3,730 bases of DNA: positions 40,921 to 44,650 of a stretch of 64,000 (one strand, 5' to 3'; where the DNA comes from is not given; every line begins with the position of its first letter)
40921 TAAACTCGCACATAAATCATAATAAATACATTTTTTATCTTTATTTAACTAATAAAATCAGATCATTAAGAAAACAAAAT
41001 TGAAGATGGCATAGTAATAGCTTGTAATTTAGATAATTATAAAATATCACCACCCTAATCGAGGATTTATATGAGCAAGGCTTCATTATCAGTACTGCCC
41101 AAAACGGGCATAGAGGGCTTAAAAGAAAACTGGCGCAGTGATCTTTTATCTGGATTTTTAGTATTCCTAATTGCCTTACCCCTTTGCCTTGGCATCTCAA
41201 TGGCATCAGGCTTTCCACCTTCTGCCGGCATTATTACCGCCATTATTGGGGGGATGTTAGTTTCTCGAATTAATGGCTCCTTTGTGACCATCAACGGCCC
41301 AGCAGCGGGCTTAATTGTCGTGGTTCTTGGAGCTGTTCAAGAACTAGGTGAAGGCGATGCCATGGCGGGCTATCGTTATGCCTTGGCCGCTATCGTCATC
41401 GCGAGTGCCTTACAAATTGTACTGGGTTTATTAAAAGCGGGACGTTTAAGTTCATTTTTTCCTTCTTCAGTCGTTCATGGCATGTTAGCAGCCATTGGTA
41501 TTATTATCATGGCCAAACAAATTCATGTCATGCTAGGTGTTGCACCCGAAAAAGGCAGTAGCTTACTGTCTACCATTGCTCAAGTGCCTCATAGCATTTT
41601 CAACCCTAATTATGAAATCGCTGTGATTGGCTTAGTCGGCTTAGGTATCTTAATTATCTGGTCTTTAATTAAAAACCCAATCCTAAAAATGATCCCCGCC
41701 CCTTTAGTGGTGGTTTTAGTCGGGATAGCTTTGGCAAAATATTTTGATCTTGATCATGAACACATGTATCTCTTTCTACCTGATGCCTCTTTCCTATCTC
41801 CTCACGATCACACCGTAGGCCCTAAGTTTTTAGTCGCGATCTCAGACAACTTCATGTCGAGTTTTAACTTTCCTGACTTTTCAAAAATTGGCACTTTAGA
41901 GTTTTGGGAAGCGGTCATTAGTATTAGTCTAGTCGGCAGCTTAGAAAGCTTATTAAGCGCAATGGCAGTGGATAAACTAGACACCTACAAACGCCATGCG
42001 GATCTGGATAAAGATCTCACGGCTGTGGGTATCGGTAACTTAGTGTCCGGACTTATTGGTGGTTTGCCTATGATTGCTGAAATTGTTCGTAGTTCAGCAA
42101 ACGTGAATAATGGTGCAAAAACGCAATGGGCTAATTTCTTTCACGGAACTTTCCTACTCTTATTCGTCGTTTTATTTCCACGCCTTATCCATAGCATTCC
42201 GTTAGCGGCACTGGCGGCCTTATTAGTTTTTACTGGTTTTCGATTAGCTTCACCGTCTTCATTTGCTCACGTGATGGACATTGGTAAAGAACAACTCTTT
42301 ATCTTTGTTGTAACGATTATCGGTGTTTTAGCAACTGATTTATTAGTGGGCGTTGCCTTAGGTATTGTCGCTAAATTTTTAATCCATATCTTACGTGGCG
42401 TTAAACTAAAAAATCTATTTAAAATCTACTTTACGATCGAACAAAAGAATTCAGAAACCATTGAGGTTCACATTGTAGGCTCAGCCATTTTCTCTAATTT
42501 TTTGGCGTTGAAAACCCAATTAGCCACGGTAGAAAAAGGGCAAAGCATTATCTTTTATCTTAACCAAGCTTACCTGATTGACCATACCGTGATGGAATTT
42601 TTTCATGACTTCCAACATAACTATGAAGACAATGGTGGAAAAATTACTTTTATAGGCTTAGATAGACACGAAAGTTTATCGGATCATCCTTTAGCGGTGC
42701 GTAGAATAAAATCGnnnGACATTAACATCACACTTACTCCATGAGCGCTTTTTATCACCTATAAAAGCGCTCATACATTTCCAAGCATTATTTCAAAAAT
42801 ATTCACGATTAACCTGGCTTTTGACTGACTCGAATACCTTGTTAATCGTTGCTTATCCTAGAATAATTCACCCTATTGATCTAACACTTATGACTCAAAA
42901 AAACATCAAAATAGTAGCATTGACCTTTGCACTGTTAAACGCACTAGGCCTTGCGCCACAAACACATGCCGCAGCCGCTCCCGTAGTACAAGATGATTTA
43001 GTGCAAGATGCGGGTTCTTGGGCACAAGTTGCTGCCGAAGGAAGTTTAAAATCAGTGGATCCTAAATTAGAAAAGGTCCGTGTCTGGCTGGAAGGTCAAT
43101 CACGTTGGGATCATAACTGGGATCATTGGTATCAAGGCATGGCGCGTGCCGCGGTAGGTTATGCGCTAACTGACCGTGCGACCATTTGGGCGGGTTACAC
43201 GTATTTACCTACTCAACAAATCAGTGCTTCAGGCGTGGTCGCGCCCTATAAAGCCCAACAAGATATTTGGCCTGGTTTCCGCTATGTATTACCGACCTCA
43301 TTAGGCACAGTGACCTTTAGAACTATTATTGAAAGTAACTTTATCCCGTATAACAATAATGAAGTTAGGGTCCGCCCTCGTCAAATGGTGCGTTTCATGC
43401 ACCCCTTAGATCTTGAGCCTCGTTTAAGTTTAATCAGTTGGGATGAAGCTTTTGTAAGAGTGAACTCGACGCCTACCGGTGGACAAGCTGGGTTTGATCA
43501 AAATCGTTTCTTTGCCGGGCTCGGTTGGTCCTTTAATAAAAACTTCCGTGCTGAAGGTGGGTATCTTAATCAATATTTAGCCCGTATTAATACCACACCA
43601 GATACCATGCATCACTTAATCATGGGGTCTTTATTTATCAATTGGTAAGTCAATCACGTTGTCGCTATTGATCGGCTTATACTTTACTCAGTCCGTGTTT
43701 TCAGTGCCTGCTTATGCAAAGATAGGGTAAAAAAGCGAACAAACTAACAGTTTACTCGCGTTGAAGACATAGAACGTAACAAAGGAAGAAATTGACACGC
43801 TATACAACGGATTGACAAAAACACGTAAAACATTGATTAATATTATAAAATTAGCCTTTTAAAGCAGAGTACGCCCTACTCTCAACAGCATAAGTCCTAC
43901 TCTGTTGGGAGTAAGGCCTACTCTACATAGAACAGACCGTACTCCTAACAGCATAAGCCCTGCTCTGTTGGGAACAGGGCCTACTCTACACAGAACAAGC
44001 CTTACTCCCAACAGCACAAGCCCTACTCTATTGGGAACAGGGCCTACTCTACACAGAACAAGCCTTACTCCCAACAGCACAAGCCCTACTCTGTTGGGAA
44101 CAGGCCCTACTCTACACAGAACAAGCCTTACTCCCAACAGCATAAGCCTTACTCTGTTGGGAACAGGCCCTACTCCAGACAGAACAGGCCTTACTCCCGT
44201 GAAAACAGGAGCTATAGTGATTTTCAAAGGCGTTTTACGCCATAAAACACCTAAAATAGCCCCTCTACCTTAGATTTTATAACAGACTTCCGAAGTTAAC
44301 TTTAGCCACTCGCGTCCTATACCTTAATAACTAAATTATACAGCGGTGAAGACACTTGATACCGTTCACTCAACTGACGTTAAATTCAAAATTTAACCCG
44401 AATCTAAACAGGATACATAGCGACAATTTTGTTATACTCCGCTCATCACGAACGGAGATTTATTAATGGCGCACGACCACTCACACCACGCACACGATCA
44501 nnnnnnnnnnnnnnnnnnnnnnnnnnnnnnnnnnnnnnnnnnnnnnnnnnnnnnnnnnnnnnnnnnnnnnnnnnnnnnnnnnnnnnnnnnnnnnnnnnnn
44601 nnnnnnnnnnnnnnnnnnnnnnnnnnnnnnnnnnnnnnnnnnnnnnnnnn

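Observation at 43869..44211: Hierarchical 3x21-nt array with a built-in hairpin in every 63-mer and open frames on both strands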

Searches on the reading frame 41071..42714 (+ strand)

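Call 12: search_protein_families(library=pfam, proteins=[window:41071-42714:+])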
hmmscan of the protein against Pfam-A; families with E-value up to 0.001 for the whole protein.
window:41071-42714:+ (548 aa): 2 families
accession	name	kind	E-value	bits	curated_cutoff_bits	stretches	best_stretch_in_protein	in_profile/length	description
PF00916.26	Sulfate_transp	-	4.2e-64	217.1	23.2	1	22-415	2-380/380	Sulfate permease family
PF16983.11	MFS_MOT1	-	4e-08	34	30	1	298-392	21-111/111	Molybdate transporter of MFS superfamily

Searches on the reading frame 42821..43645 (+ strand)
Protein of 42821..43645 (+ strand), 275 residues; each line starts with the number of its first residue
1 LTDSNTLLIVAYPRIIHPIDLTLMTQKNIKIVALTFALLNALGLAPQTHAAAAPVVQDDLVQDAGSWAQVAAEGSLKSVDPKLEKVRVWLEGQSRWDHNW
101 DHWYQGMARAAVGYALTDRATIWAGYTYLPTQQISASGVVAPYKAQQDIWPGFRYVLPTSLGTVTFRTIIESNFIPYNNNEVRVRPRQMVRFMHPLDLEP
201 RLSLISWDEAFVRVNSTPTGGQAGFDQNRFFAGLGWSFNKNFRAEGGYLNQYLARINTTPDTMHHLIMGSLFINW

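Call 12: search_protein_families(library=pfam, proteins=[window:42821-43645:+])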
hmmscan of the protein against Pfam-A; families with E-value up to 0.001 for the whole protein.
window:42821-43645:+ (275 aa): 1 family
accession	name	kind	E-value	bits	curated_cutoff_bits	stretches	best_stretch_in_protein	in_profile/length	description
PF10677.15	DUF2490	-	5.7e-42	144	29.8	1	65-258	2-182/186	Protein of unknown function (DUF2490)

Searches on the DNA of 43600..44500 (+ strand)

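Call 41: search_rna_families(source=window, start=43600, end=44500, threshold=evalue, max_evalue=10)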
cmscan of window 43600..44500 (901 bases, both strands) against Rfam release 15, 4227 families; matches with E-value up to 10: 31.
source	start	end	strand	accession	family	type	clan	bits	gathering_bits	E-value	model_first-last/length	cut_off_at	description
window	43910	44006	-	RF03941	mir-3158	Gene; miRNA;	-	31.4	97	0.0014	1-81/81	no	mir-3158 microRNA precursor family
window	44026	44142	-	RF03632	MIR1882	Gene; miRNA;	-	30.9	107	0.00043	1-131/131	no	MIR1882 microRNA precursor family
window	43863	43927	-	RF03306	mir-3923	Gene; miRNA;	-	29.1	94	0.0038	1-83/83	no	mir-3923 microRNA precursor family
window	43863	43927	+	RF03306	mir-3923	Gene; miRNA;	-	23.1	94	0.13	1-83/83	no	mir-3923 microRNA precursor family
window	44089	44142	-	RF00939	mir-504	Gene; miRNA;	-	22.8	57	0.054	1-78/78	no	mir-504 microRNA precursor family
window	43958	44021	-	RF03366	mir-3122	Gene; miRNA;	-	22.5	92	0.22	1-73/73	no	mir-3122 microRNA precursor family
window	43901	44013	-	RF04055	mir-1261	Gene; miRNA;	-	22.1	91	0.2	1-82/82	no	mir-1261 microRNA precursor family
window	44042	44126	-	RF03366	mir-3122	Gene; miRNA;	-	22.1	92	0.28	1-73/73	no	mir-3122 microRNA precursor family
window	44062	44168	-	RF04123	mir-3127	Gene; miRNA;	-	21.6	82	0.67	1-87/87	no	mir-3127 microRNA precursor family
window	44123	44170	-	RF00895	mir-786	Gene; miRNA;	-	21.5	93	0.083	1-90/90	no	mir-786 microRNA precursor family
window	43963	44016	-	RF00939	mir-504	Gene; miRNA;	-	21.2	57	0.14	1-78/78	no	mir-504 microRNA precursor family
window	43902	44012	-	RF03206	mir-3102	Gene; miRNA;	-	20.5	61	1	1-104/104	no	mir-3102 microRNA precursor family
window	43862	44070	-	RF02649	Trans44_sRNA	Gene; sRNA;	-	20.2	108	0.0068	1-267/267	no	Ruegeria trans44 sRNA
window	43954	44022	-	RF03464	mir-465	Gene; miRNA;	CL00136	20.1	65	0.34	1-79/79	no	mir-465 microRNA precursor family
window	43934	44045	-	RF04187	MIR862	Gene; miRNA;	-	20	100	0.35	1-110/110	no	MIR862 microRNA precursor family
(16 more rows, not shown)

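Call 69: search_dna_similar(query=window:43700-44320:+, collection=plasmids, mode=distant, max_rows=10)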
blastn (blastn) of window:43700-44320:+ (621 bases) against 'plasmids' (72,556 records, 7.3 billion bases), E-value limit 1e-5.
No match.

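Call 70: search_dna_similar(query=window:43700-44320:+, collection=phages, mode=distant, max_rows=10)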
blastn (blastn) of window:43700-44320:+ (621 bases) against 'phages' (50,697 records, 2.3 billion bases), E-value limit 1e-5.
No match.

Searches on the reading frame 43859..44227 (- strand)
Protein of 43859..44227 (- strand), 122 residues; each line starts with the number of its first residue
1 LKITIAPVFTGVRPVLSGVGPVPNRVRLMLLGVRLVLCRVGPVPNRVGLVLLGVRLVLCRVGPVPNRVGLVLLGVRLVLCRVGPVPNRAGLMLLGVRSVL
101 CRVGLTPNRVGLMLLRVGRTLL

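Call 12: search_protein_families(library=pfam, proteins=[window:43859-44227:-])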
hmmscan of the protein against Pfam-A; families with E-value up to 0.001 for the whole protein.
window:43859-44227:- (122 aa): 0 families

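Call 35: find_homologous_proteins(query=window:43862-44227:-, max_evalue=0.001)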
Query window:43862-44227:-: the 8000 candidates sharing most words with the query were scored; none scored E <= 0.001.
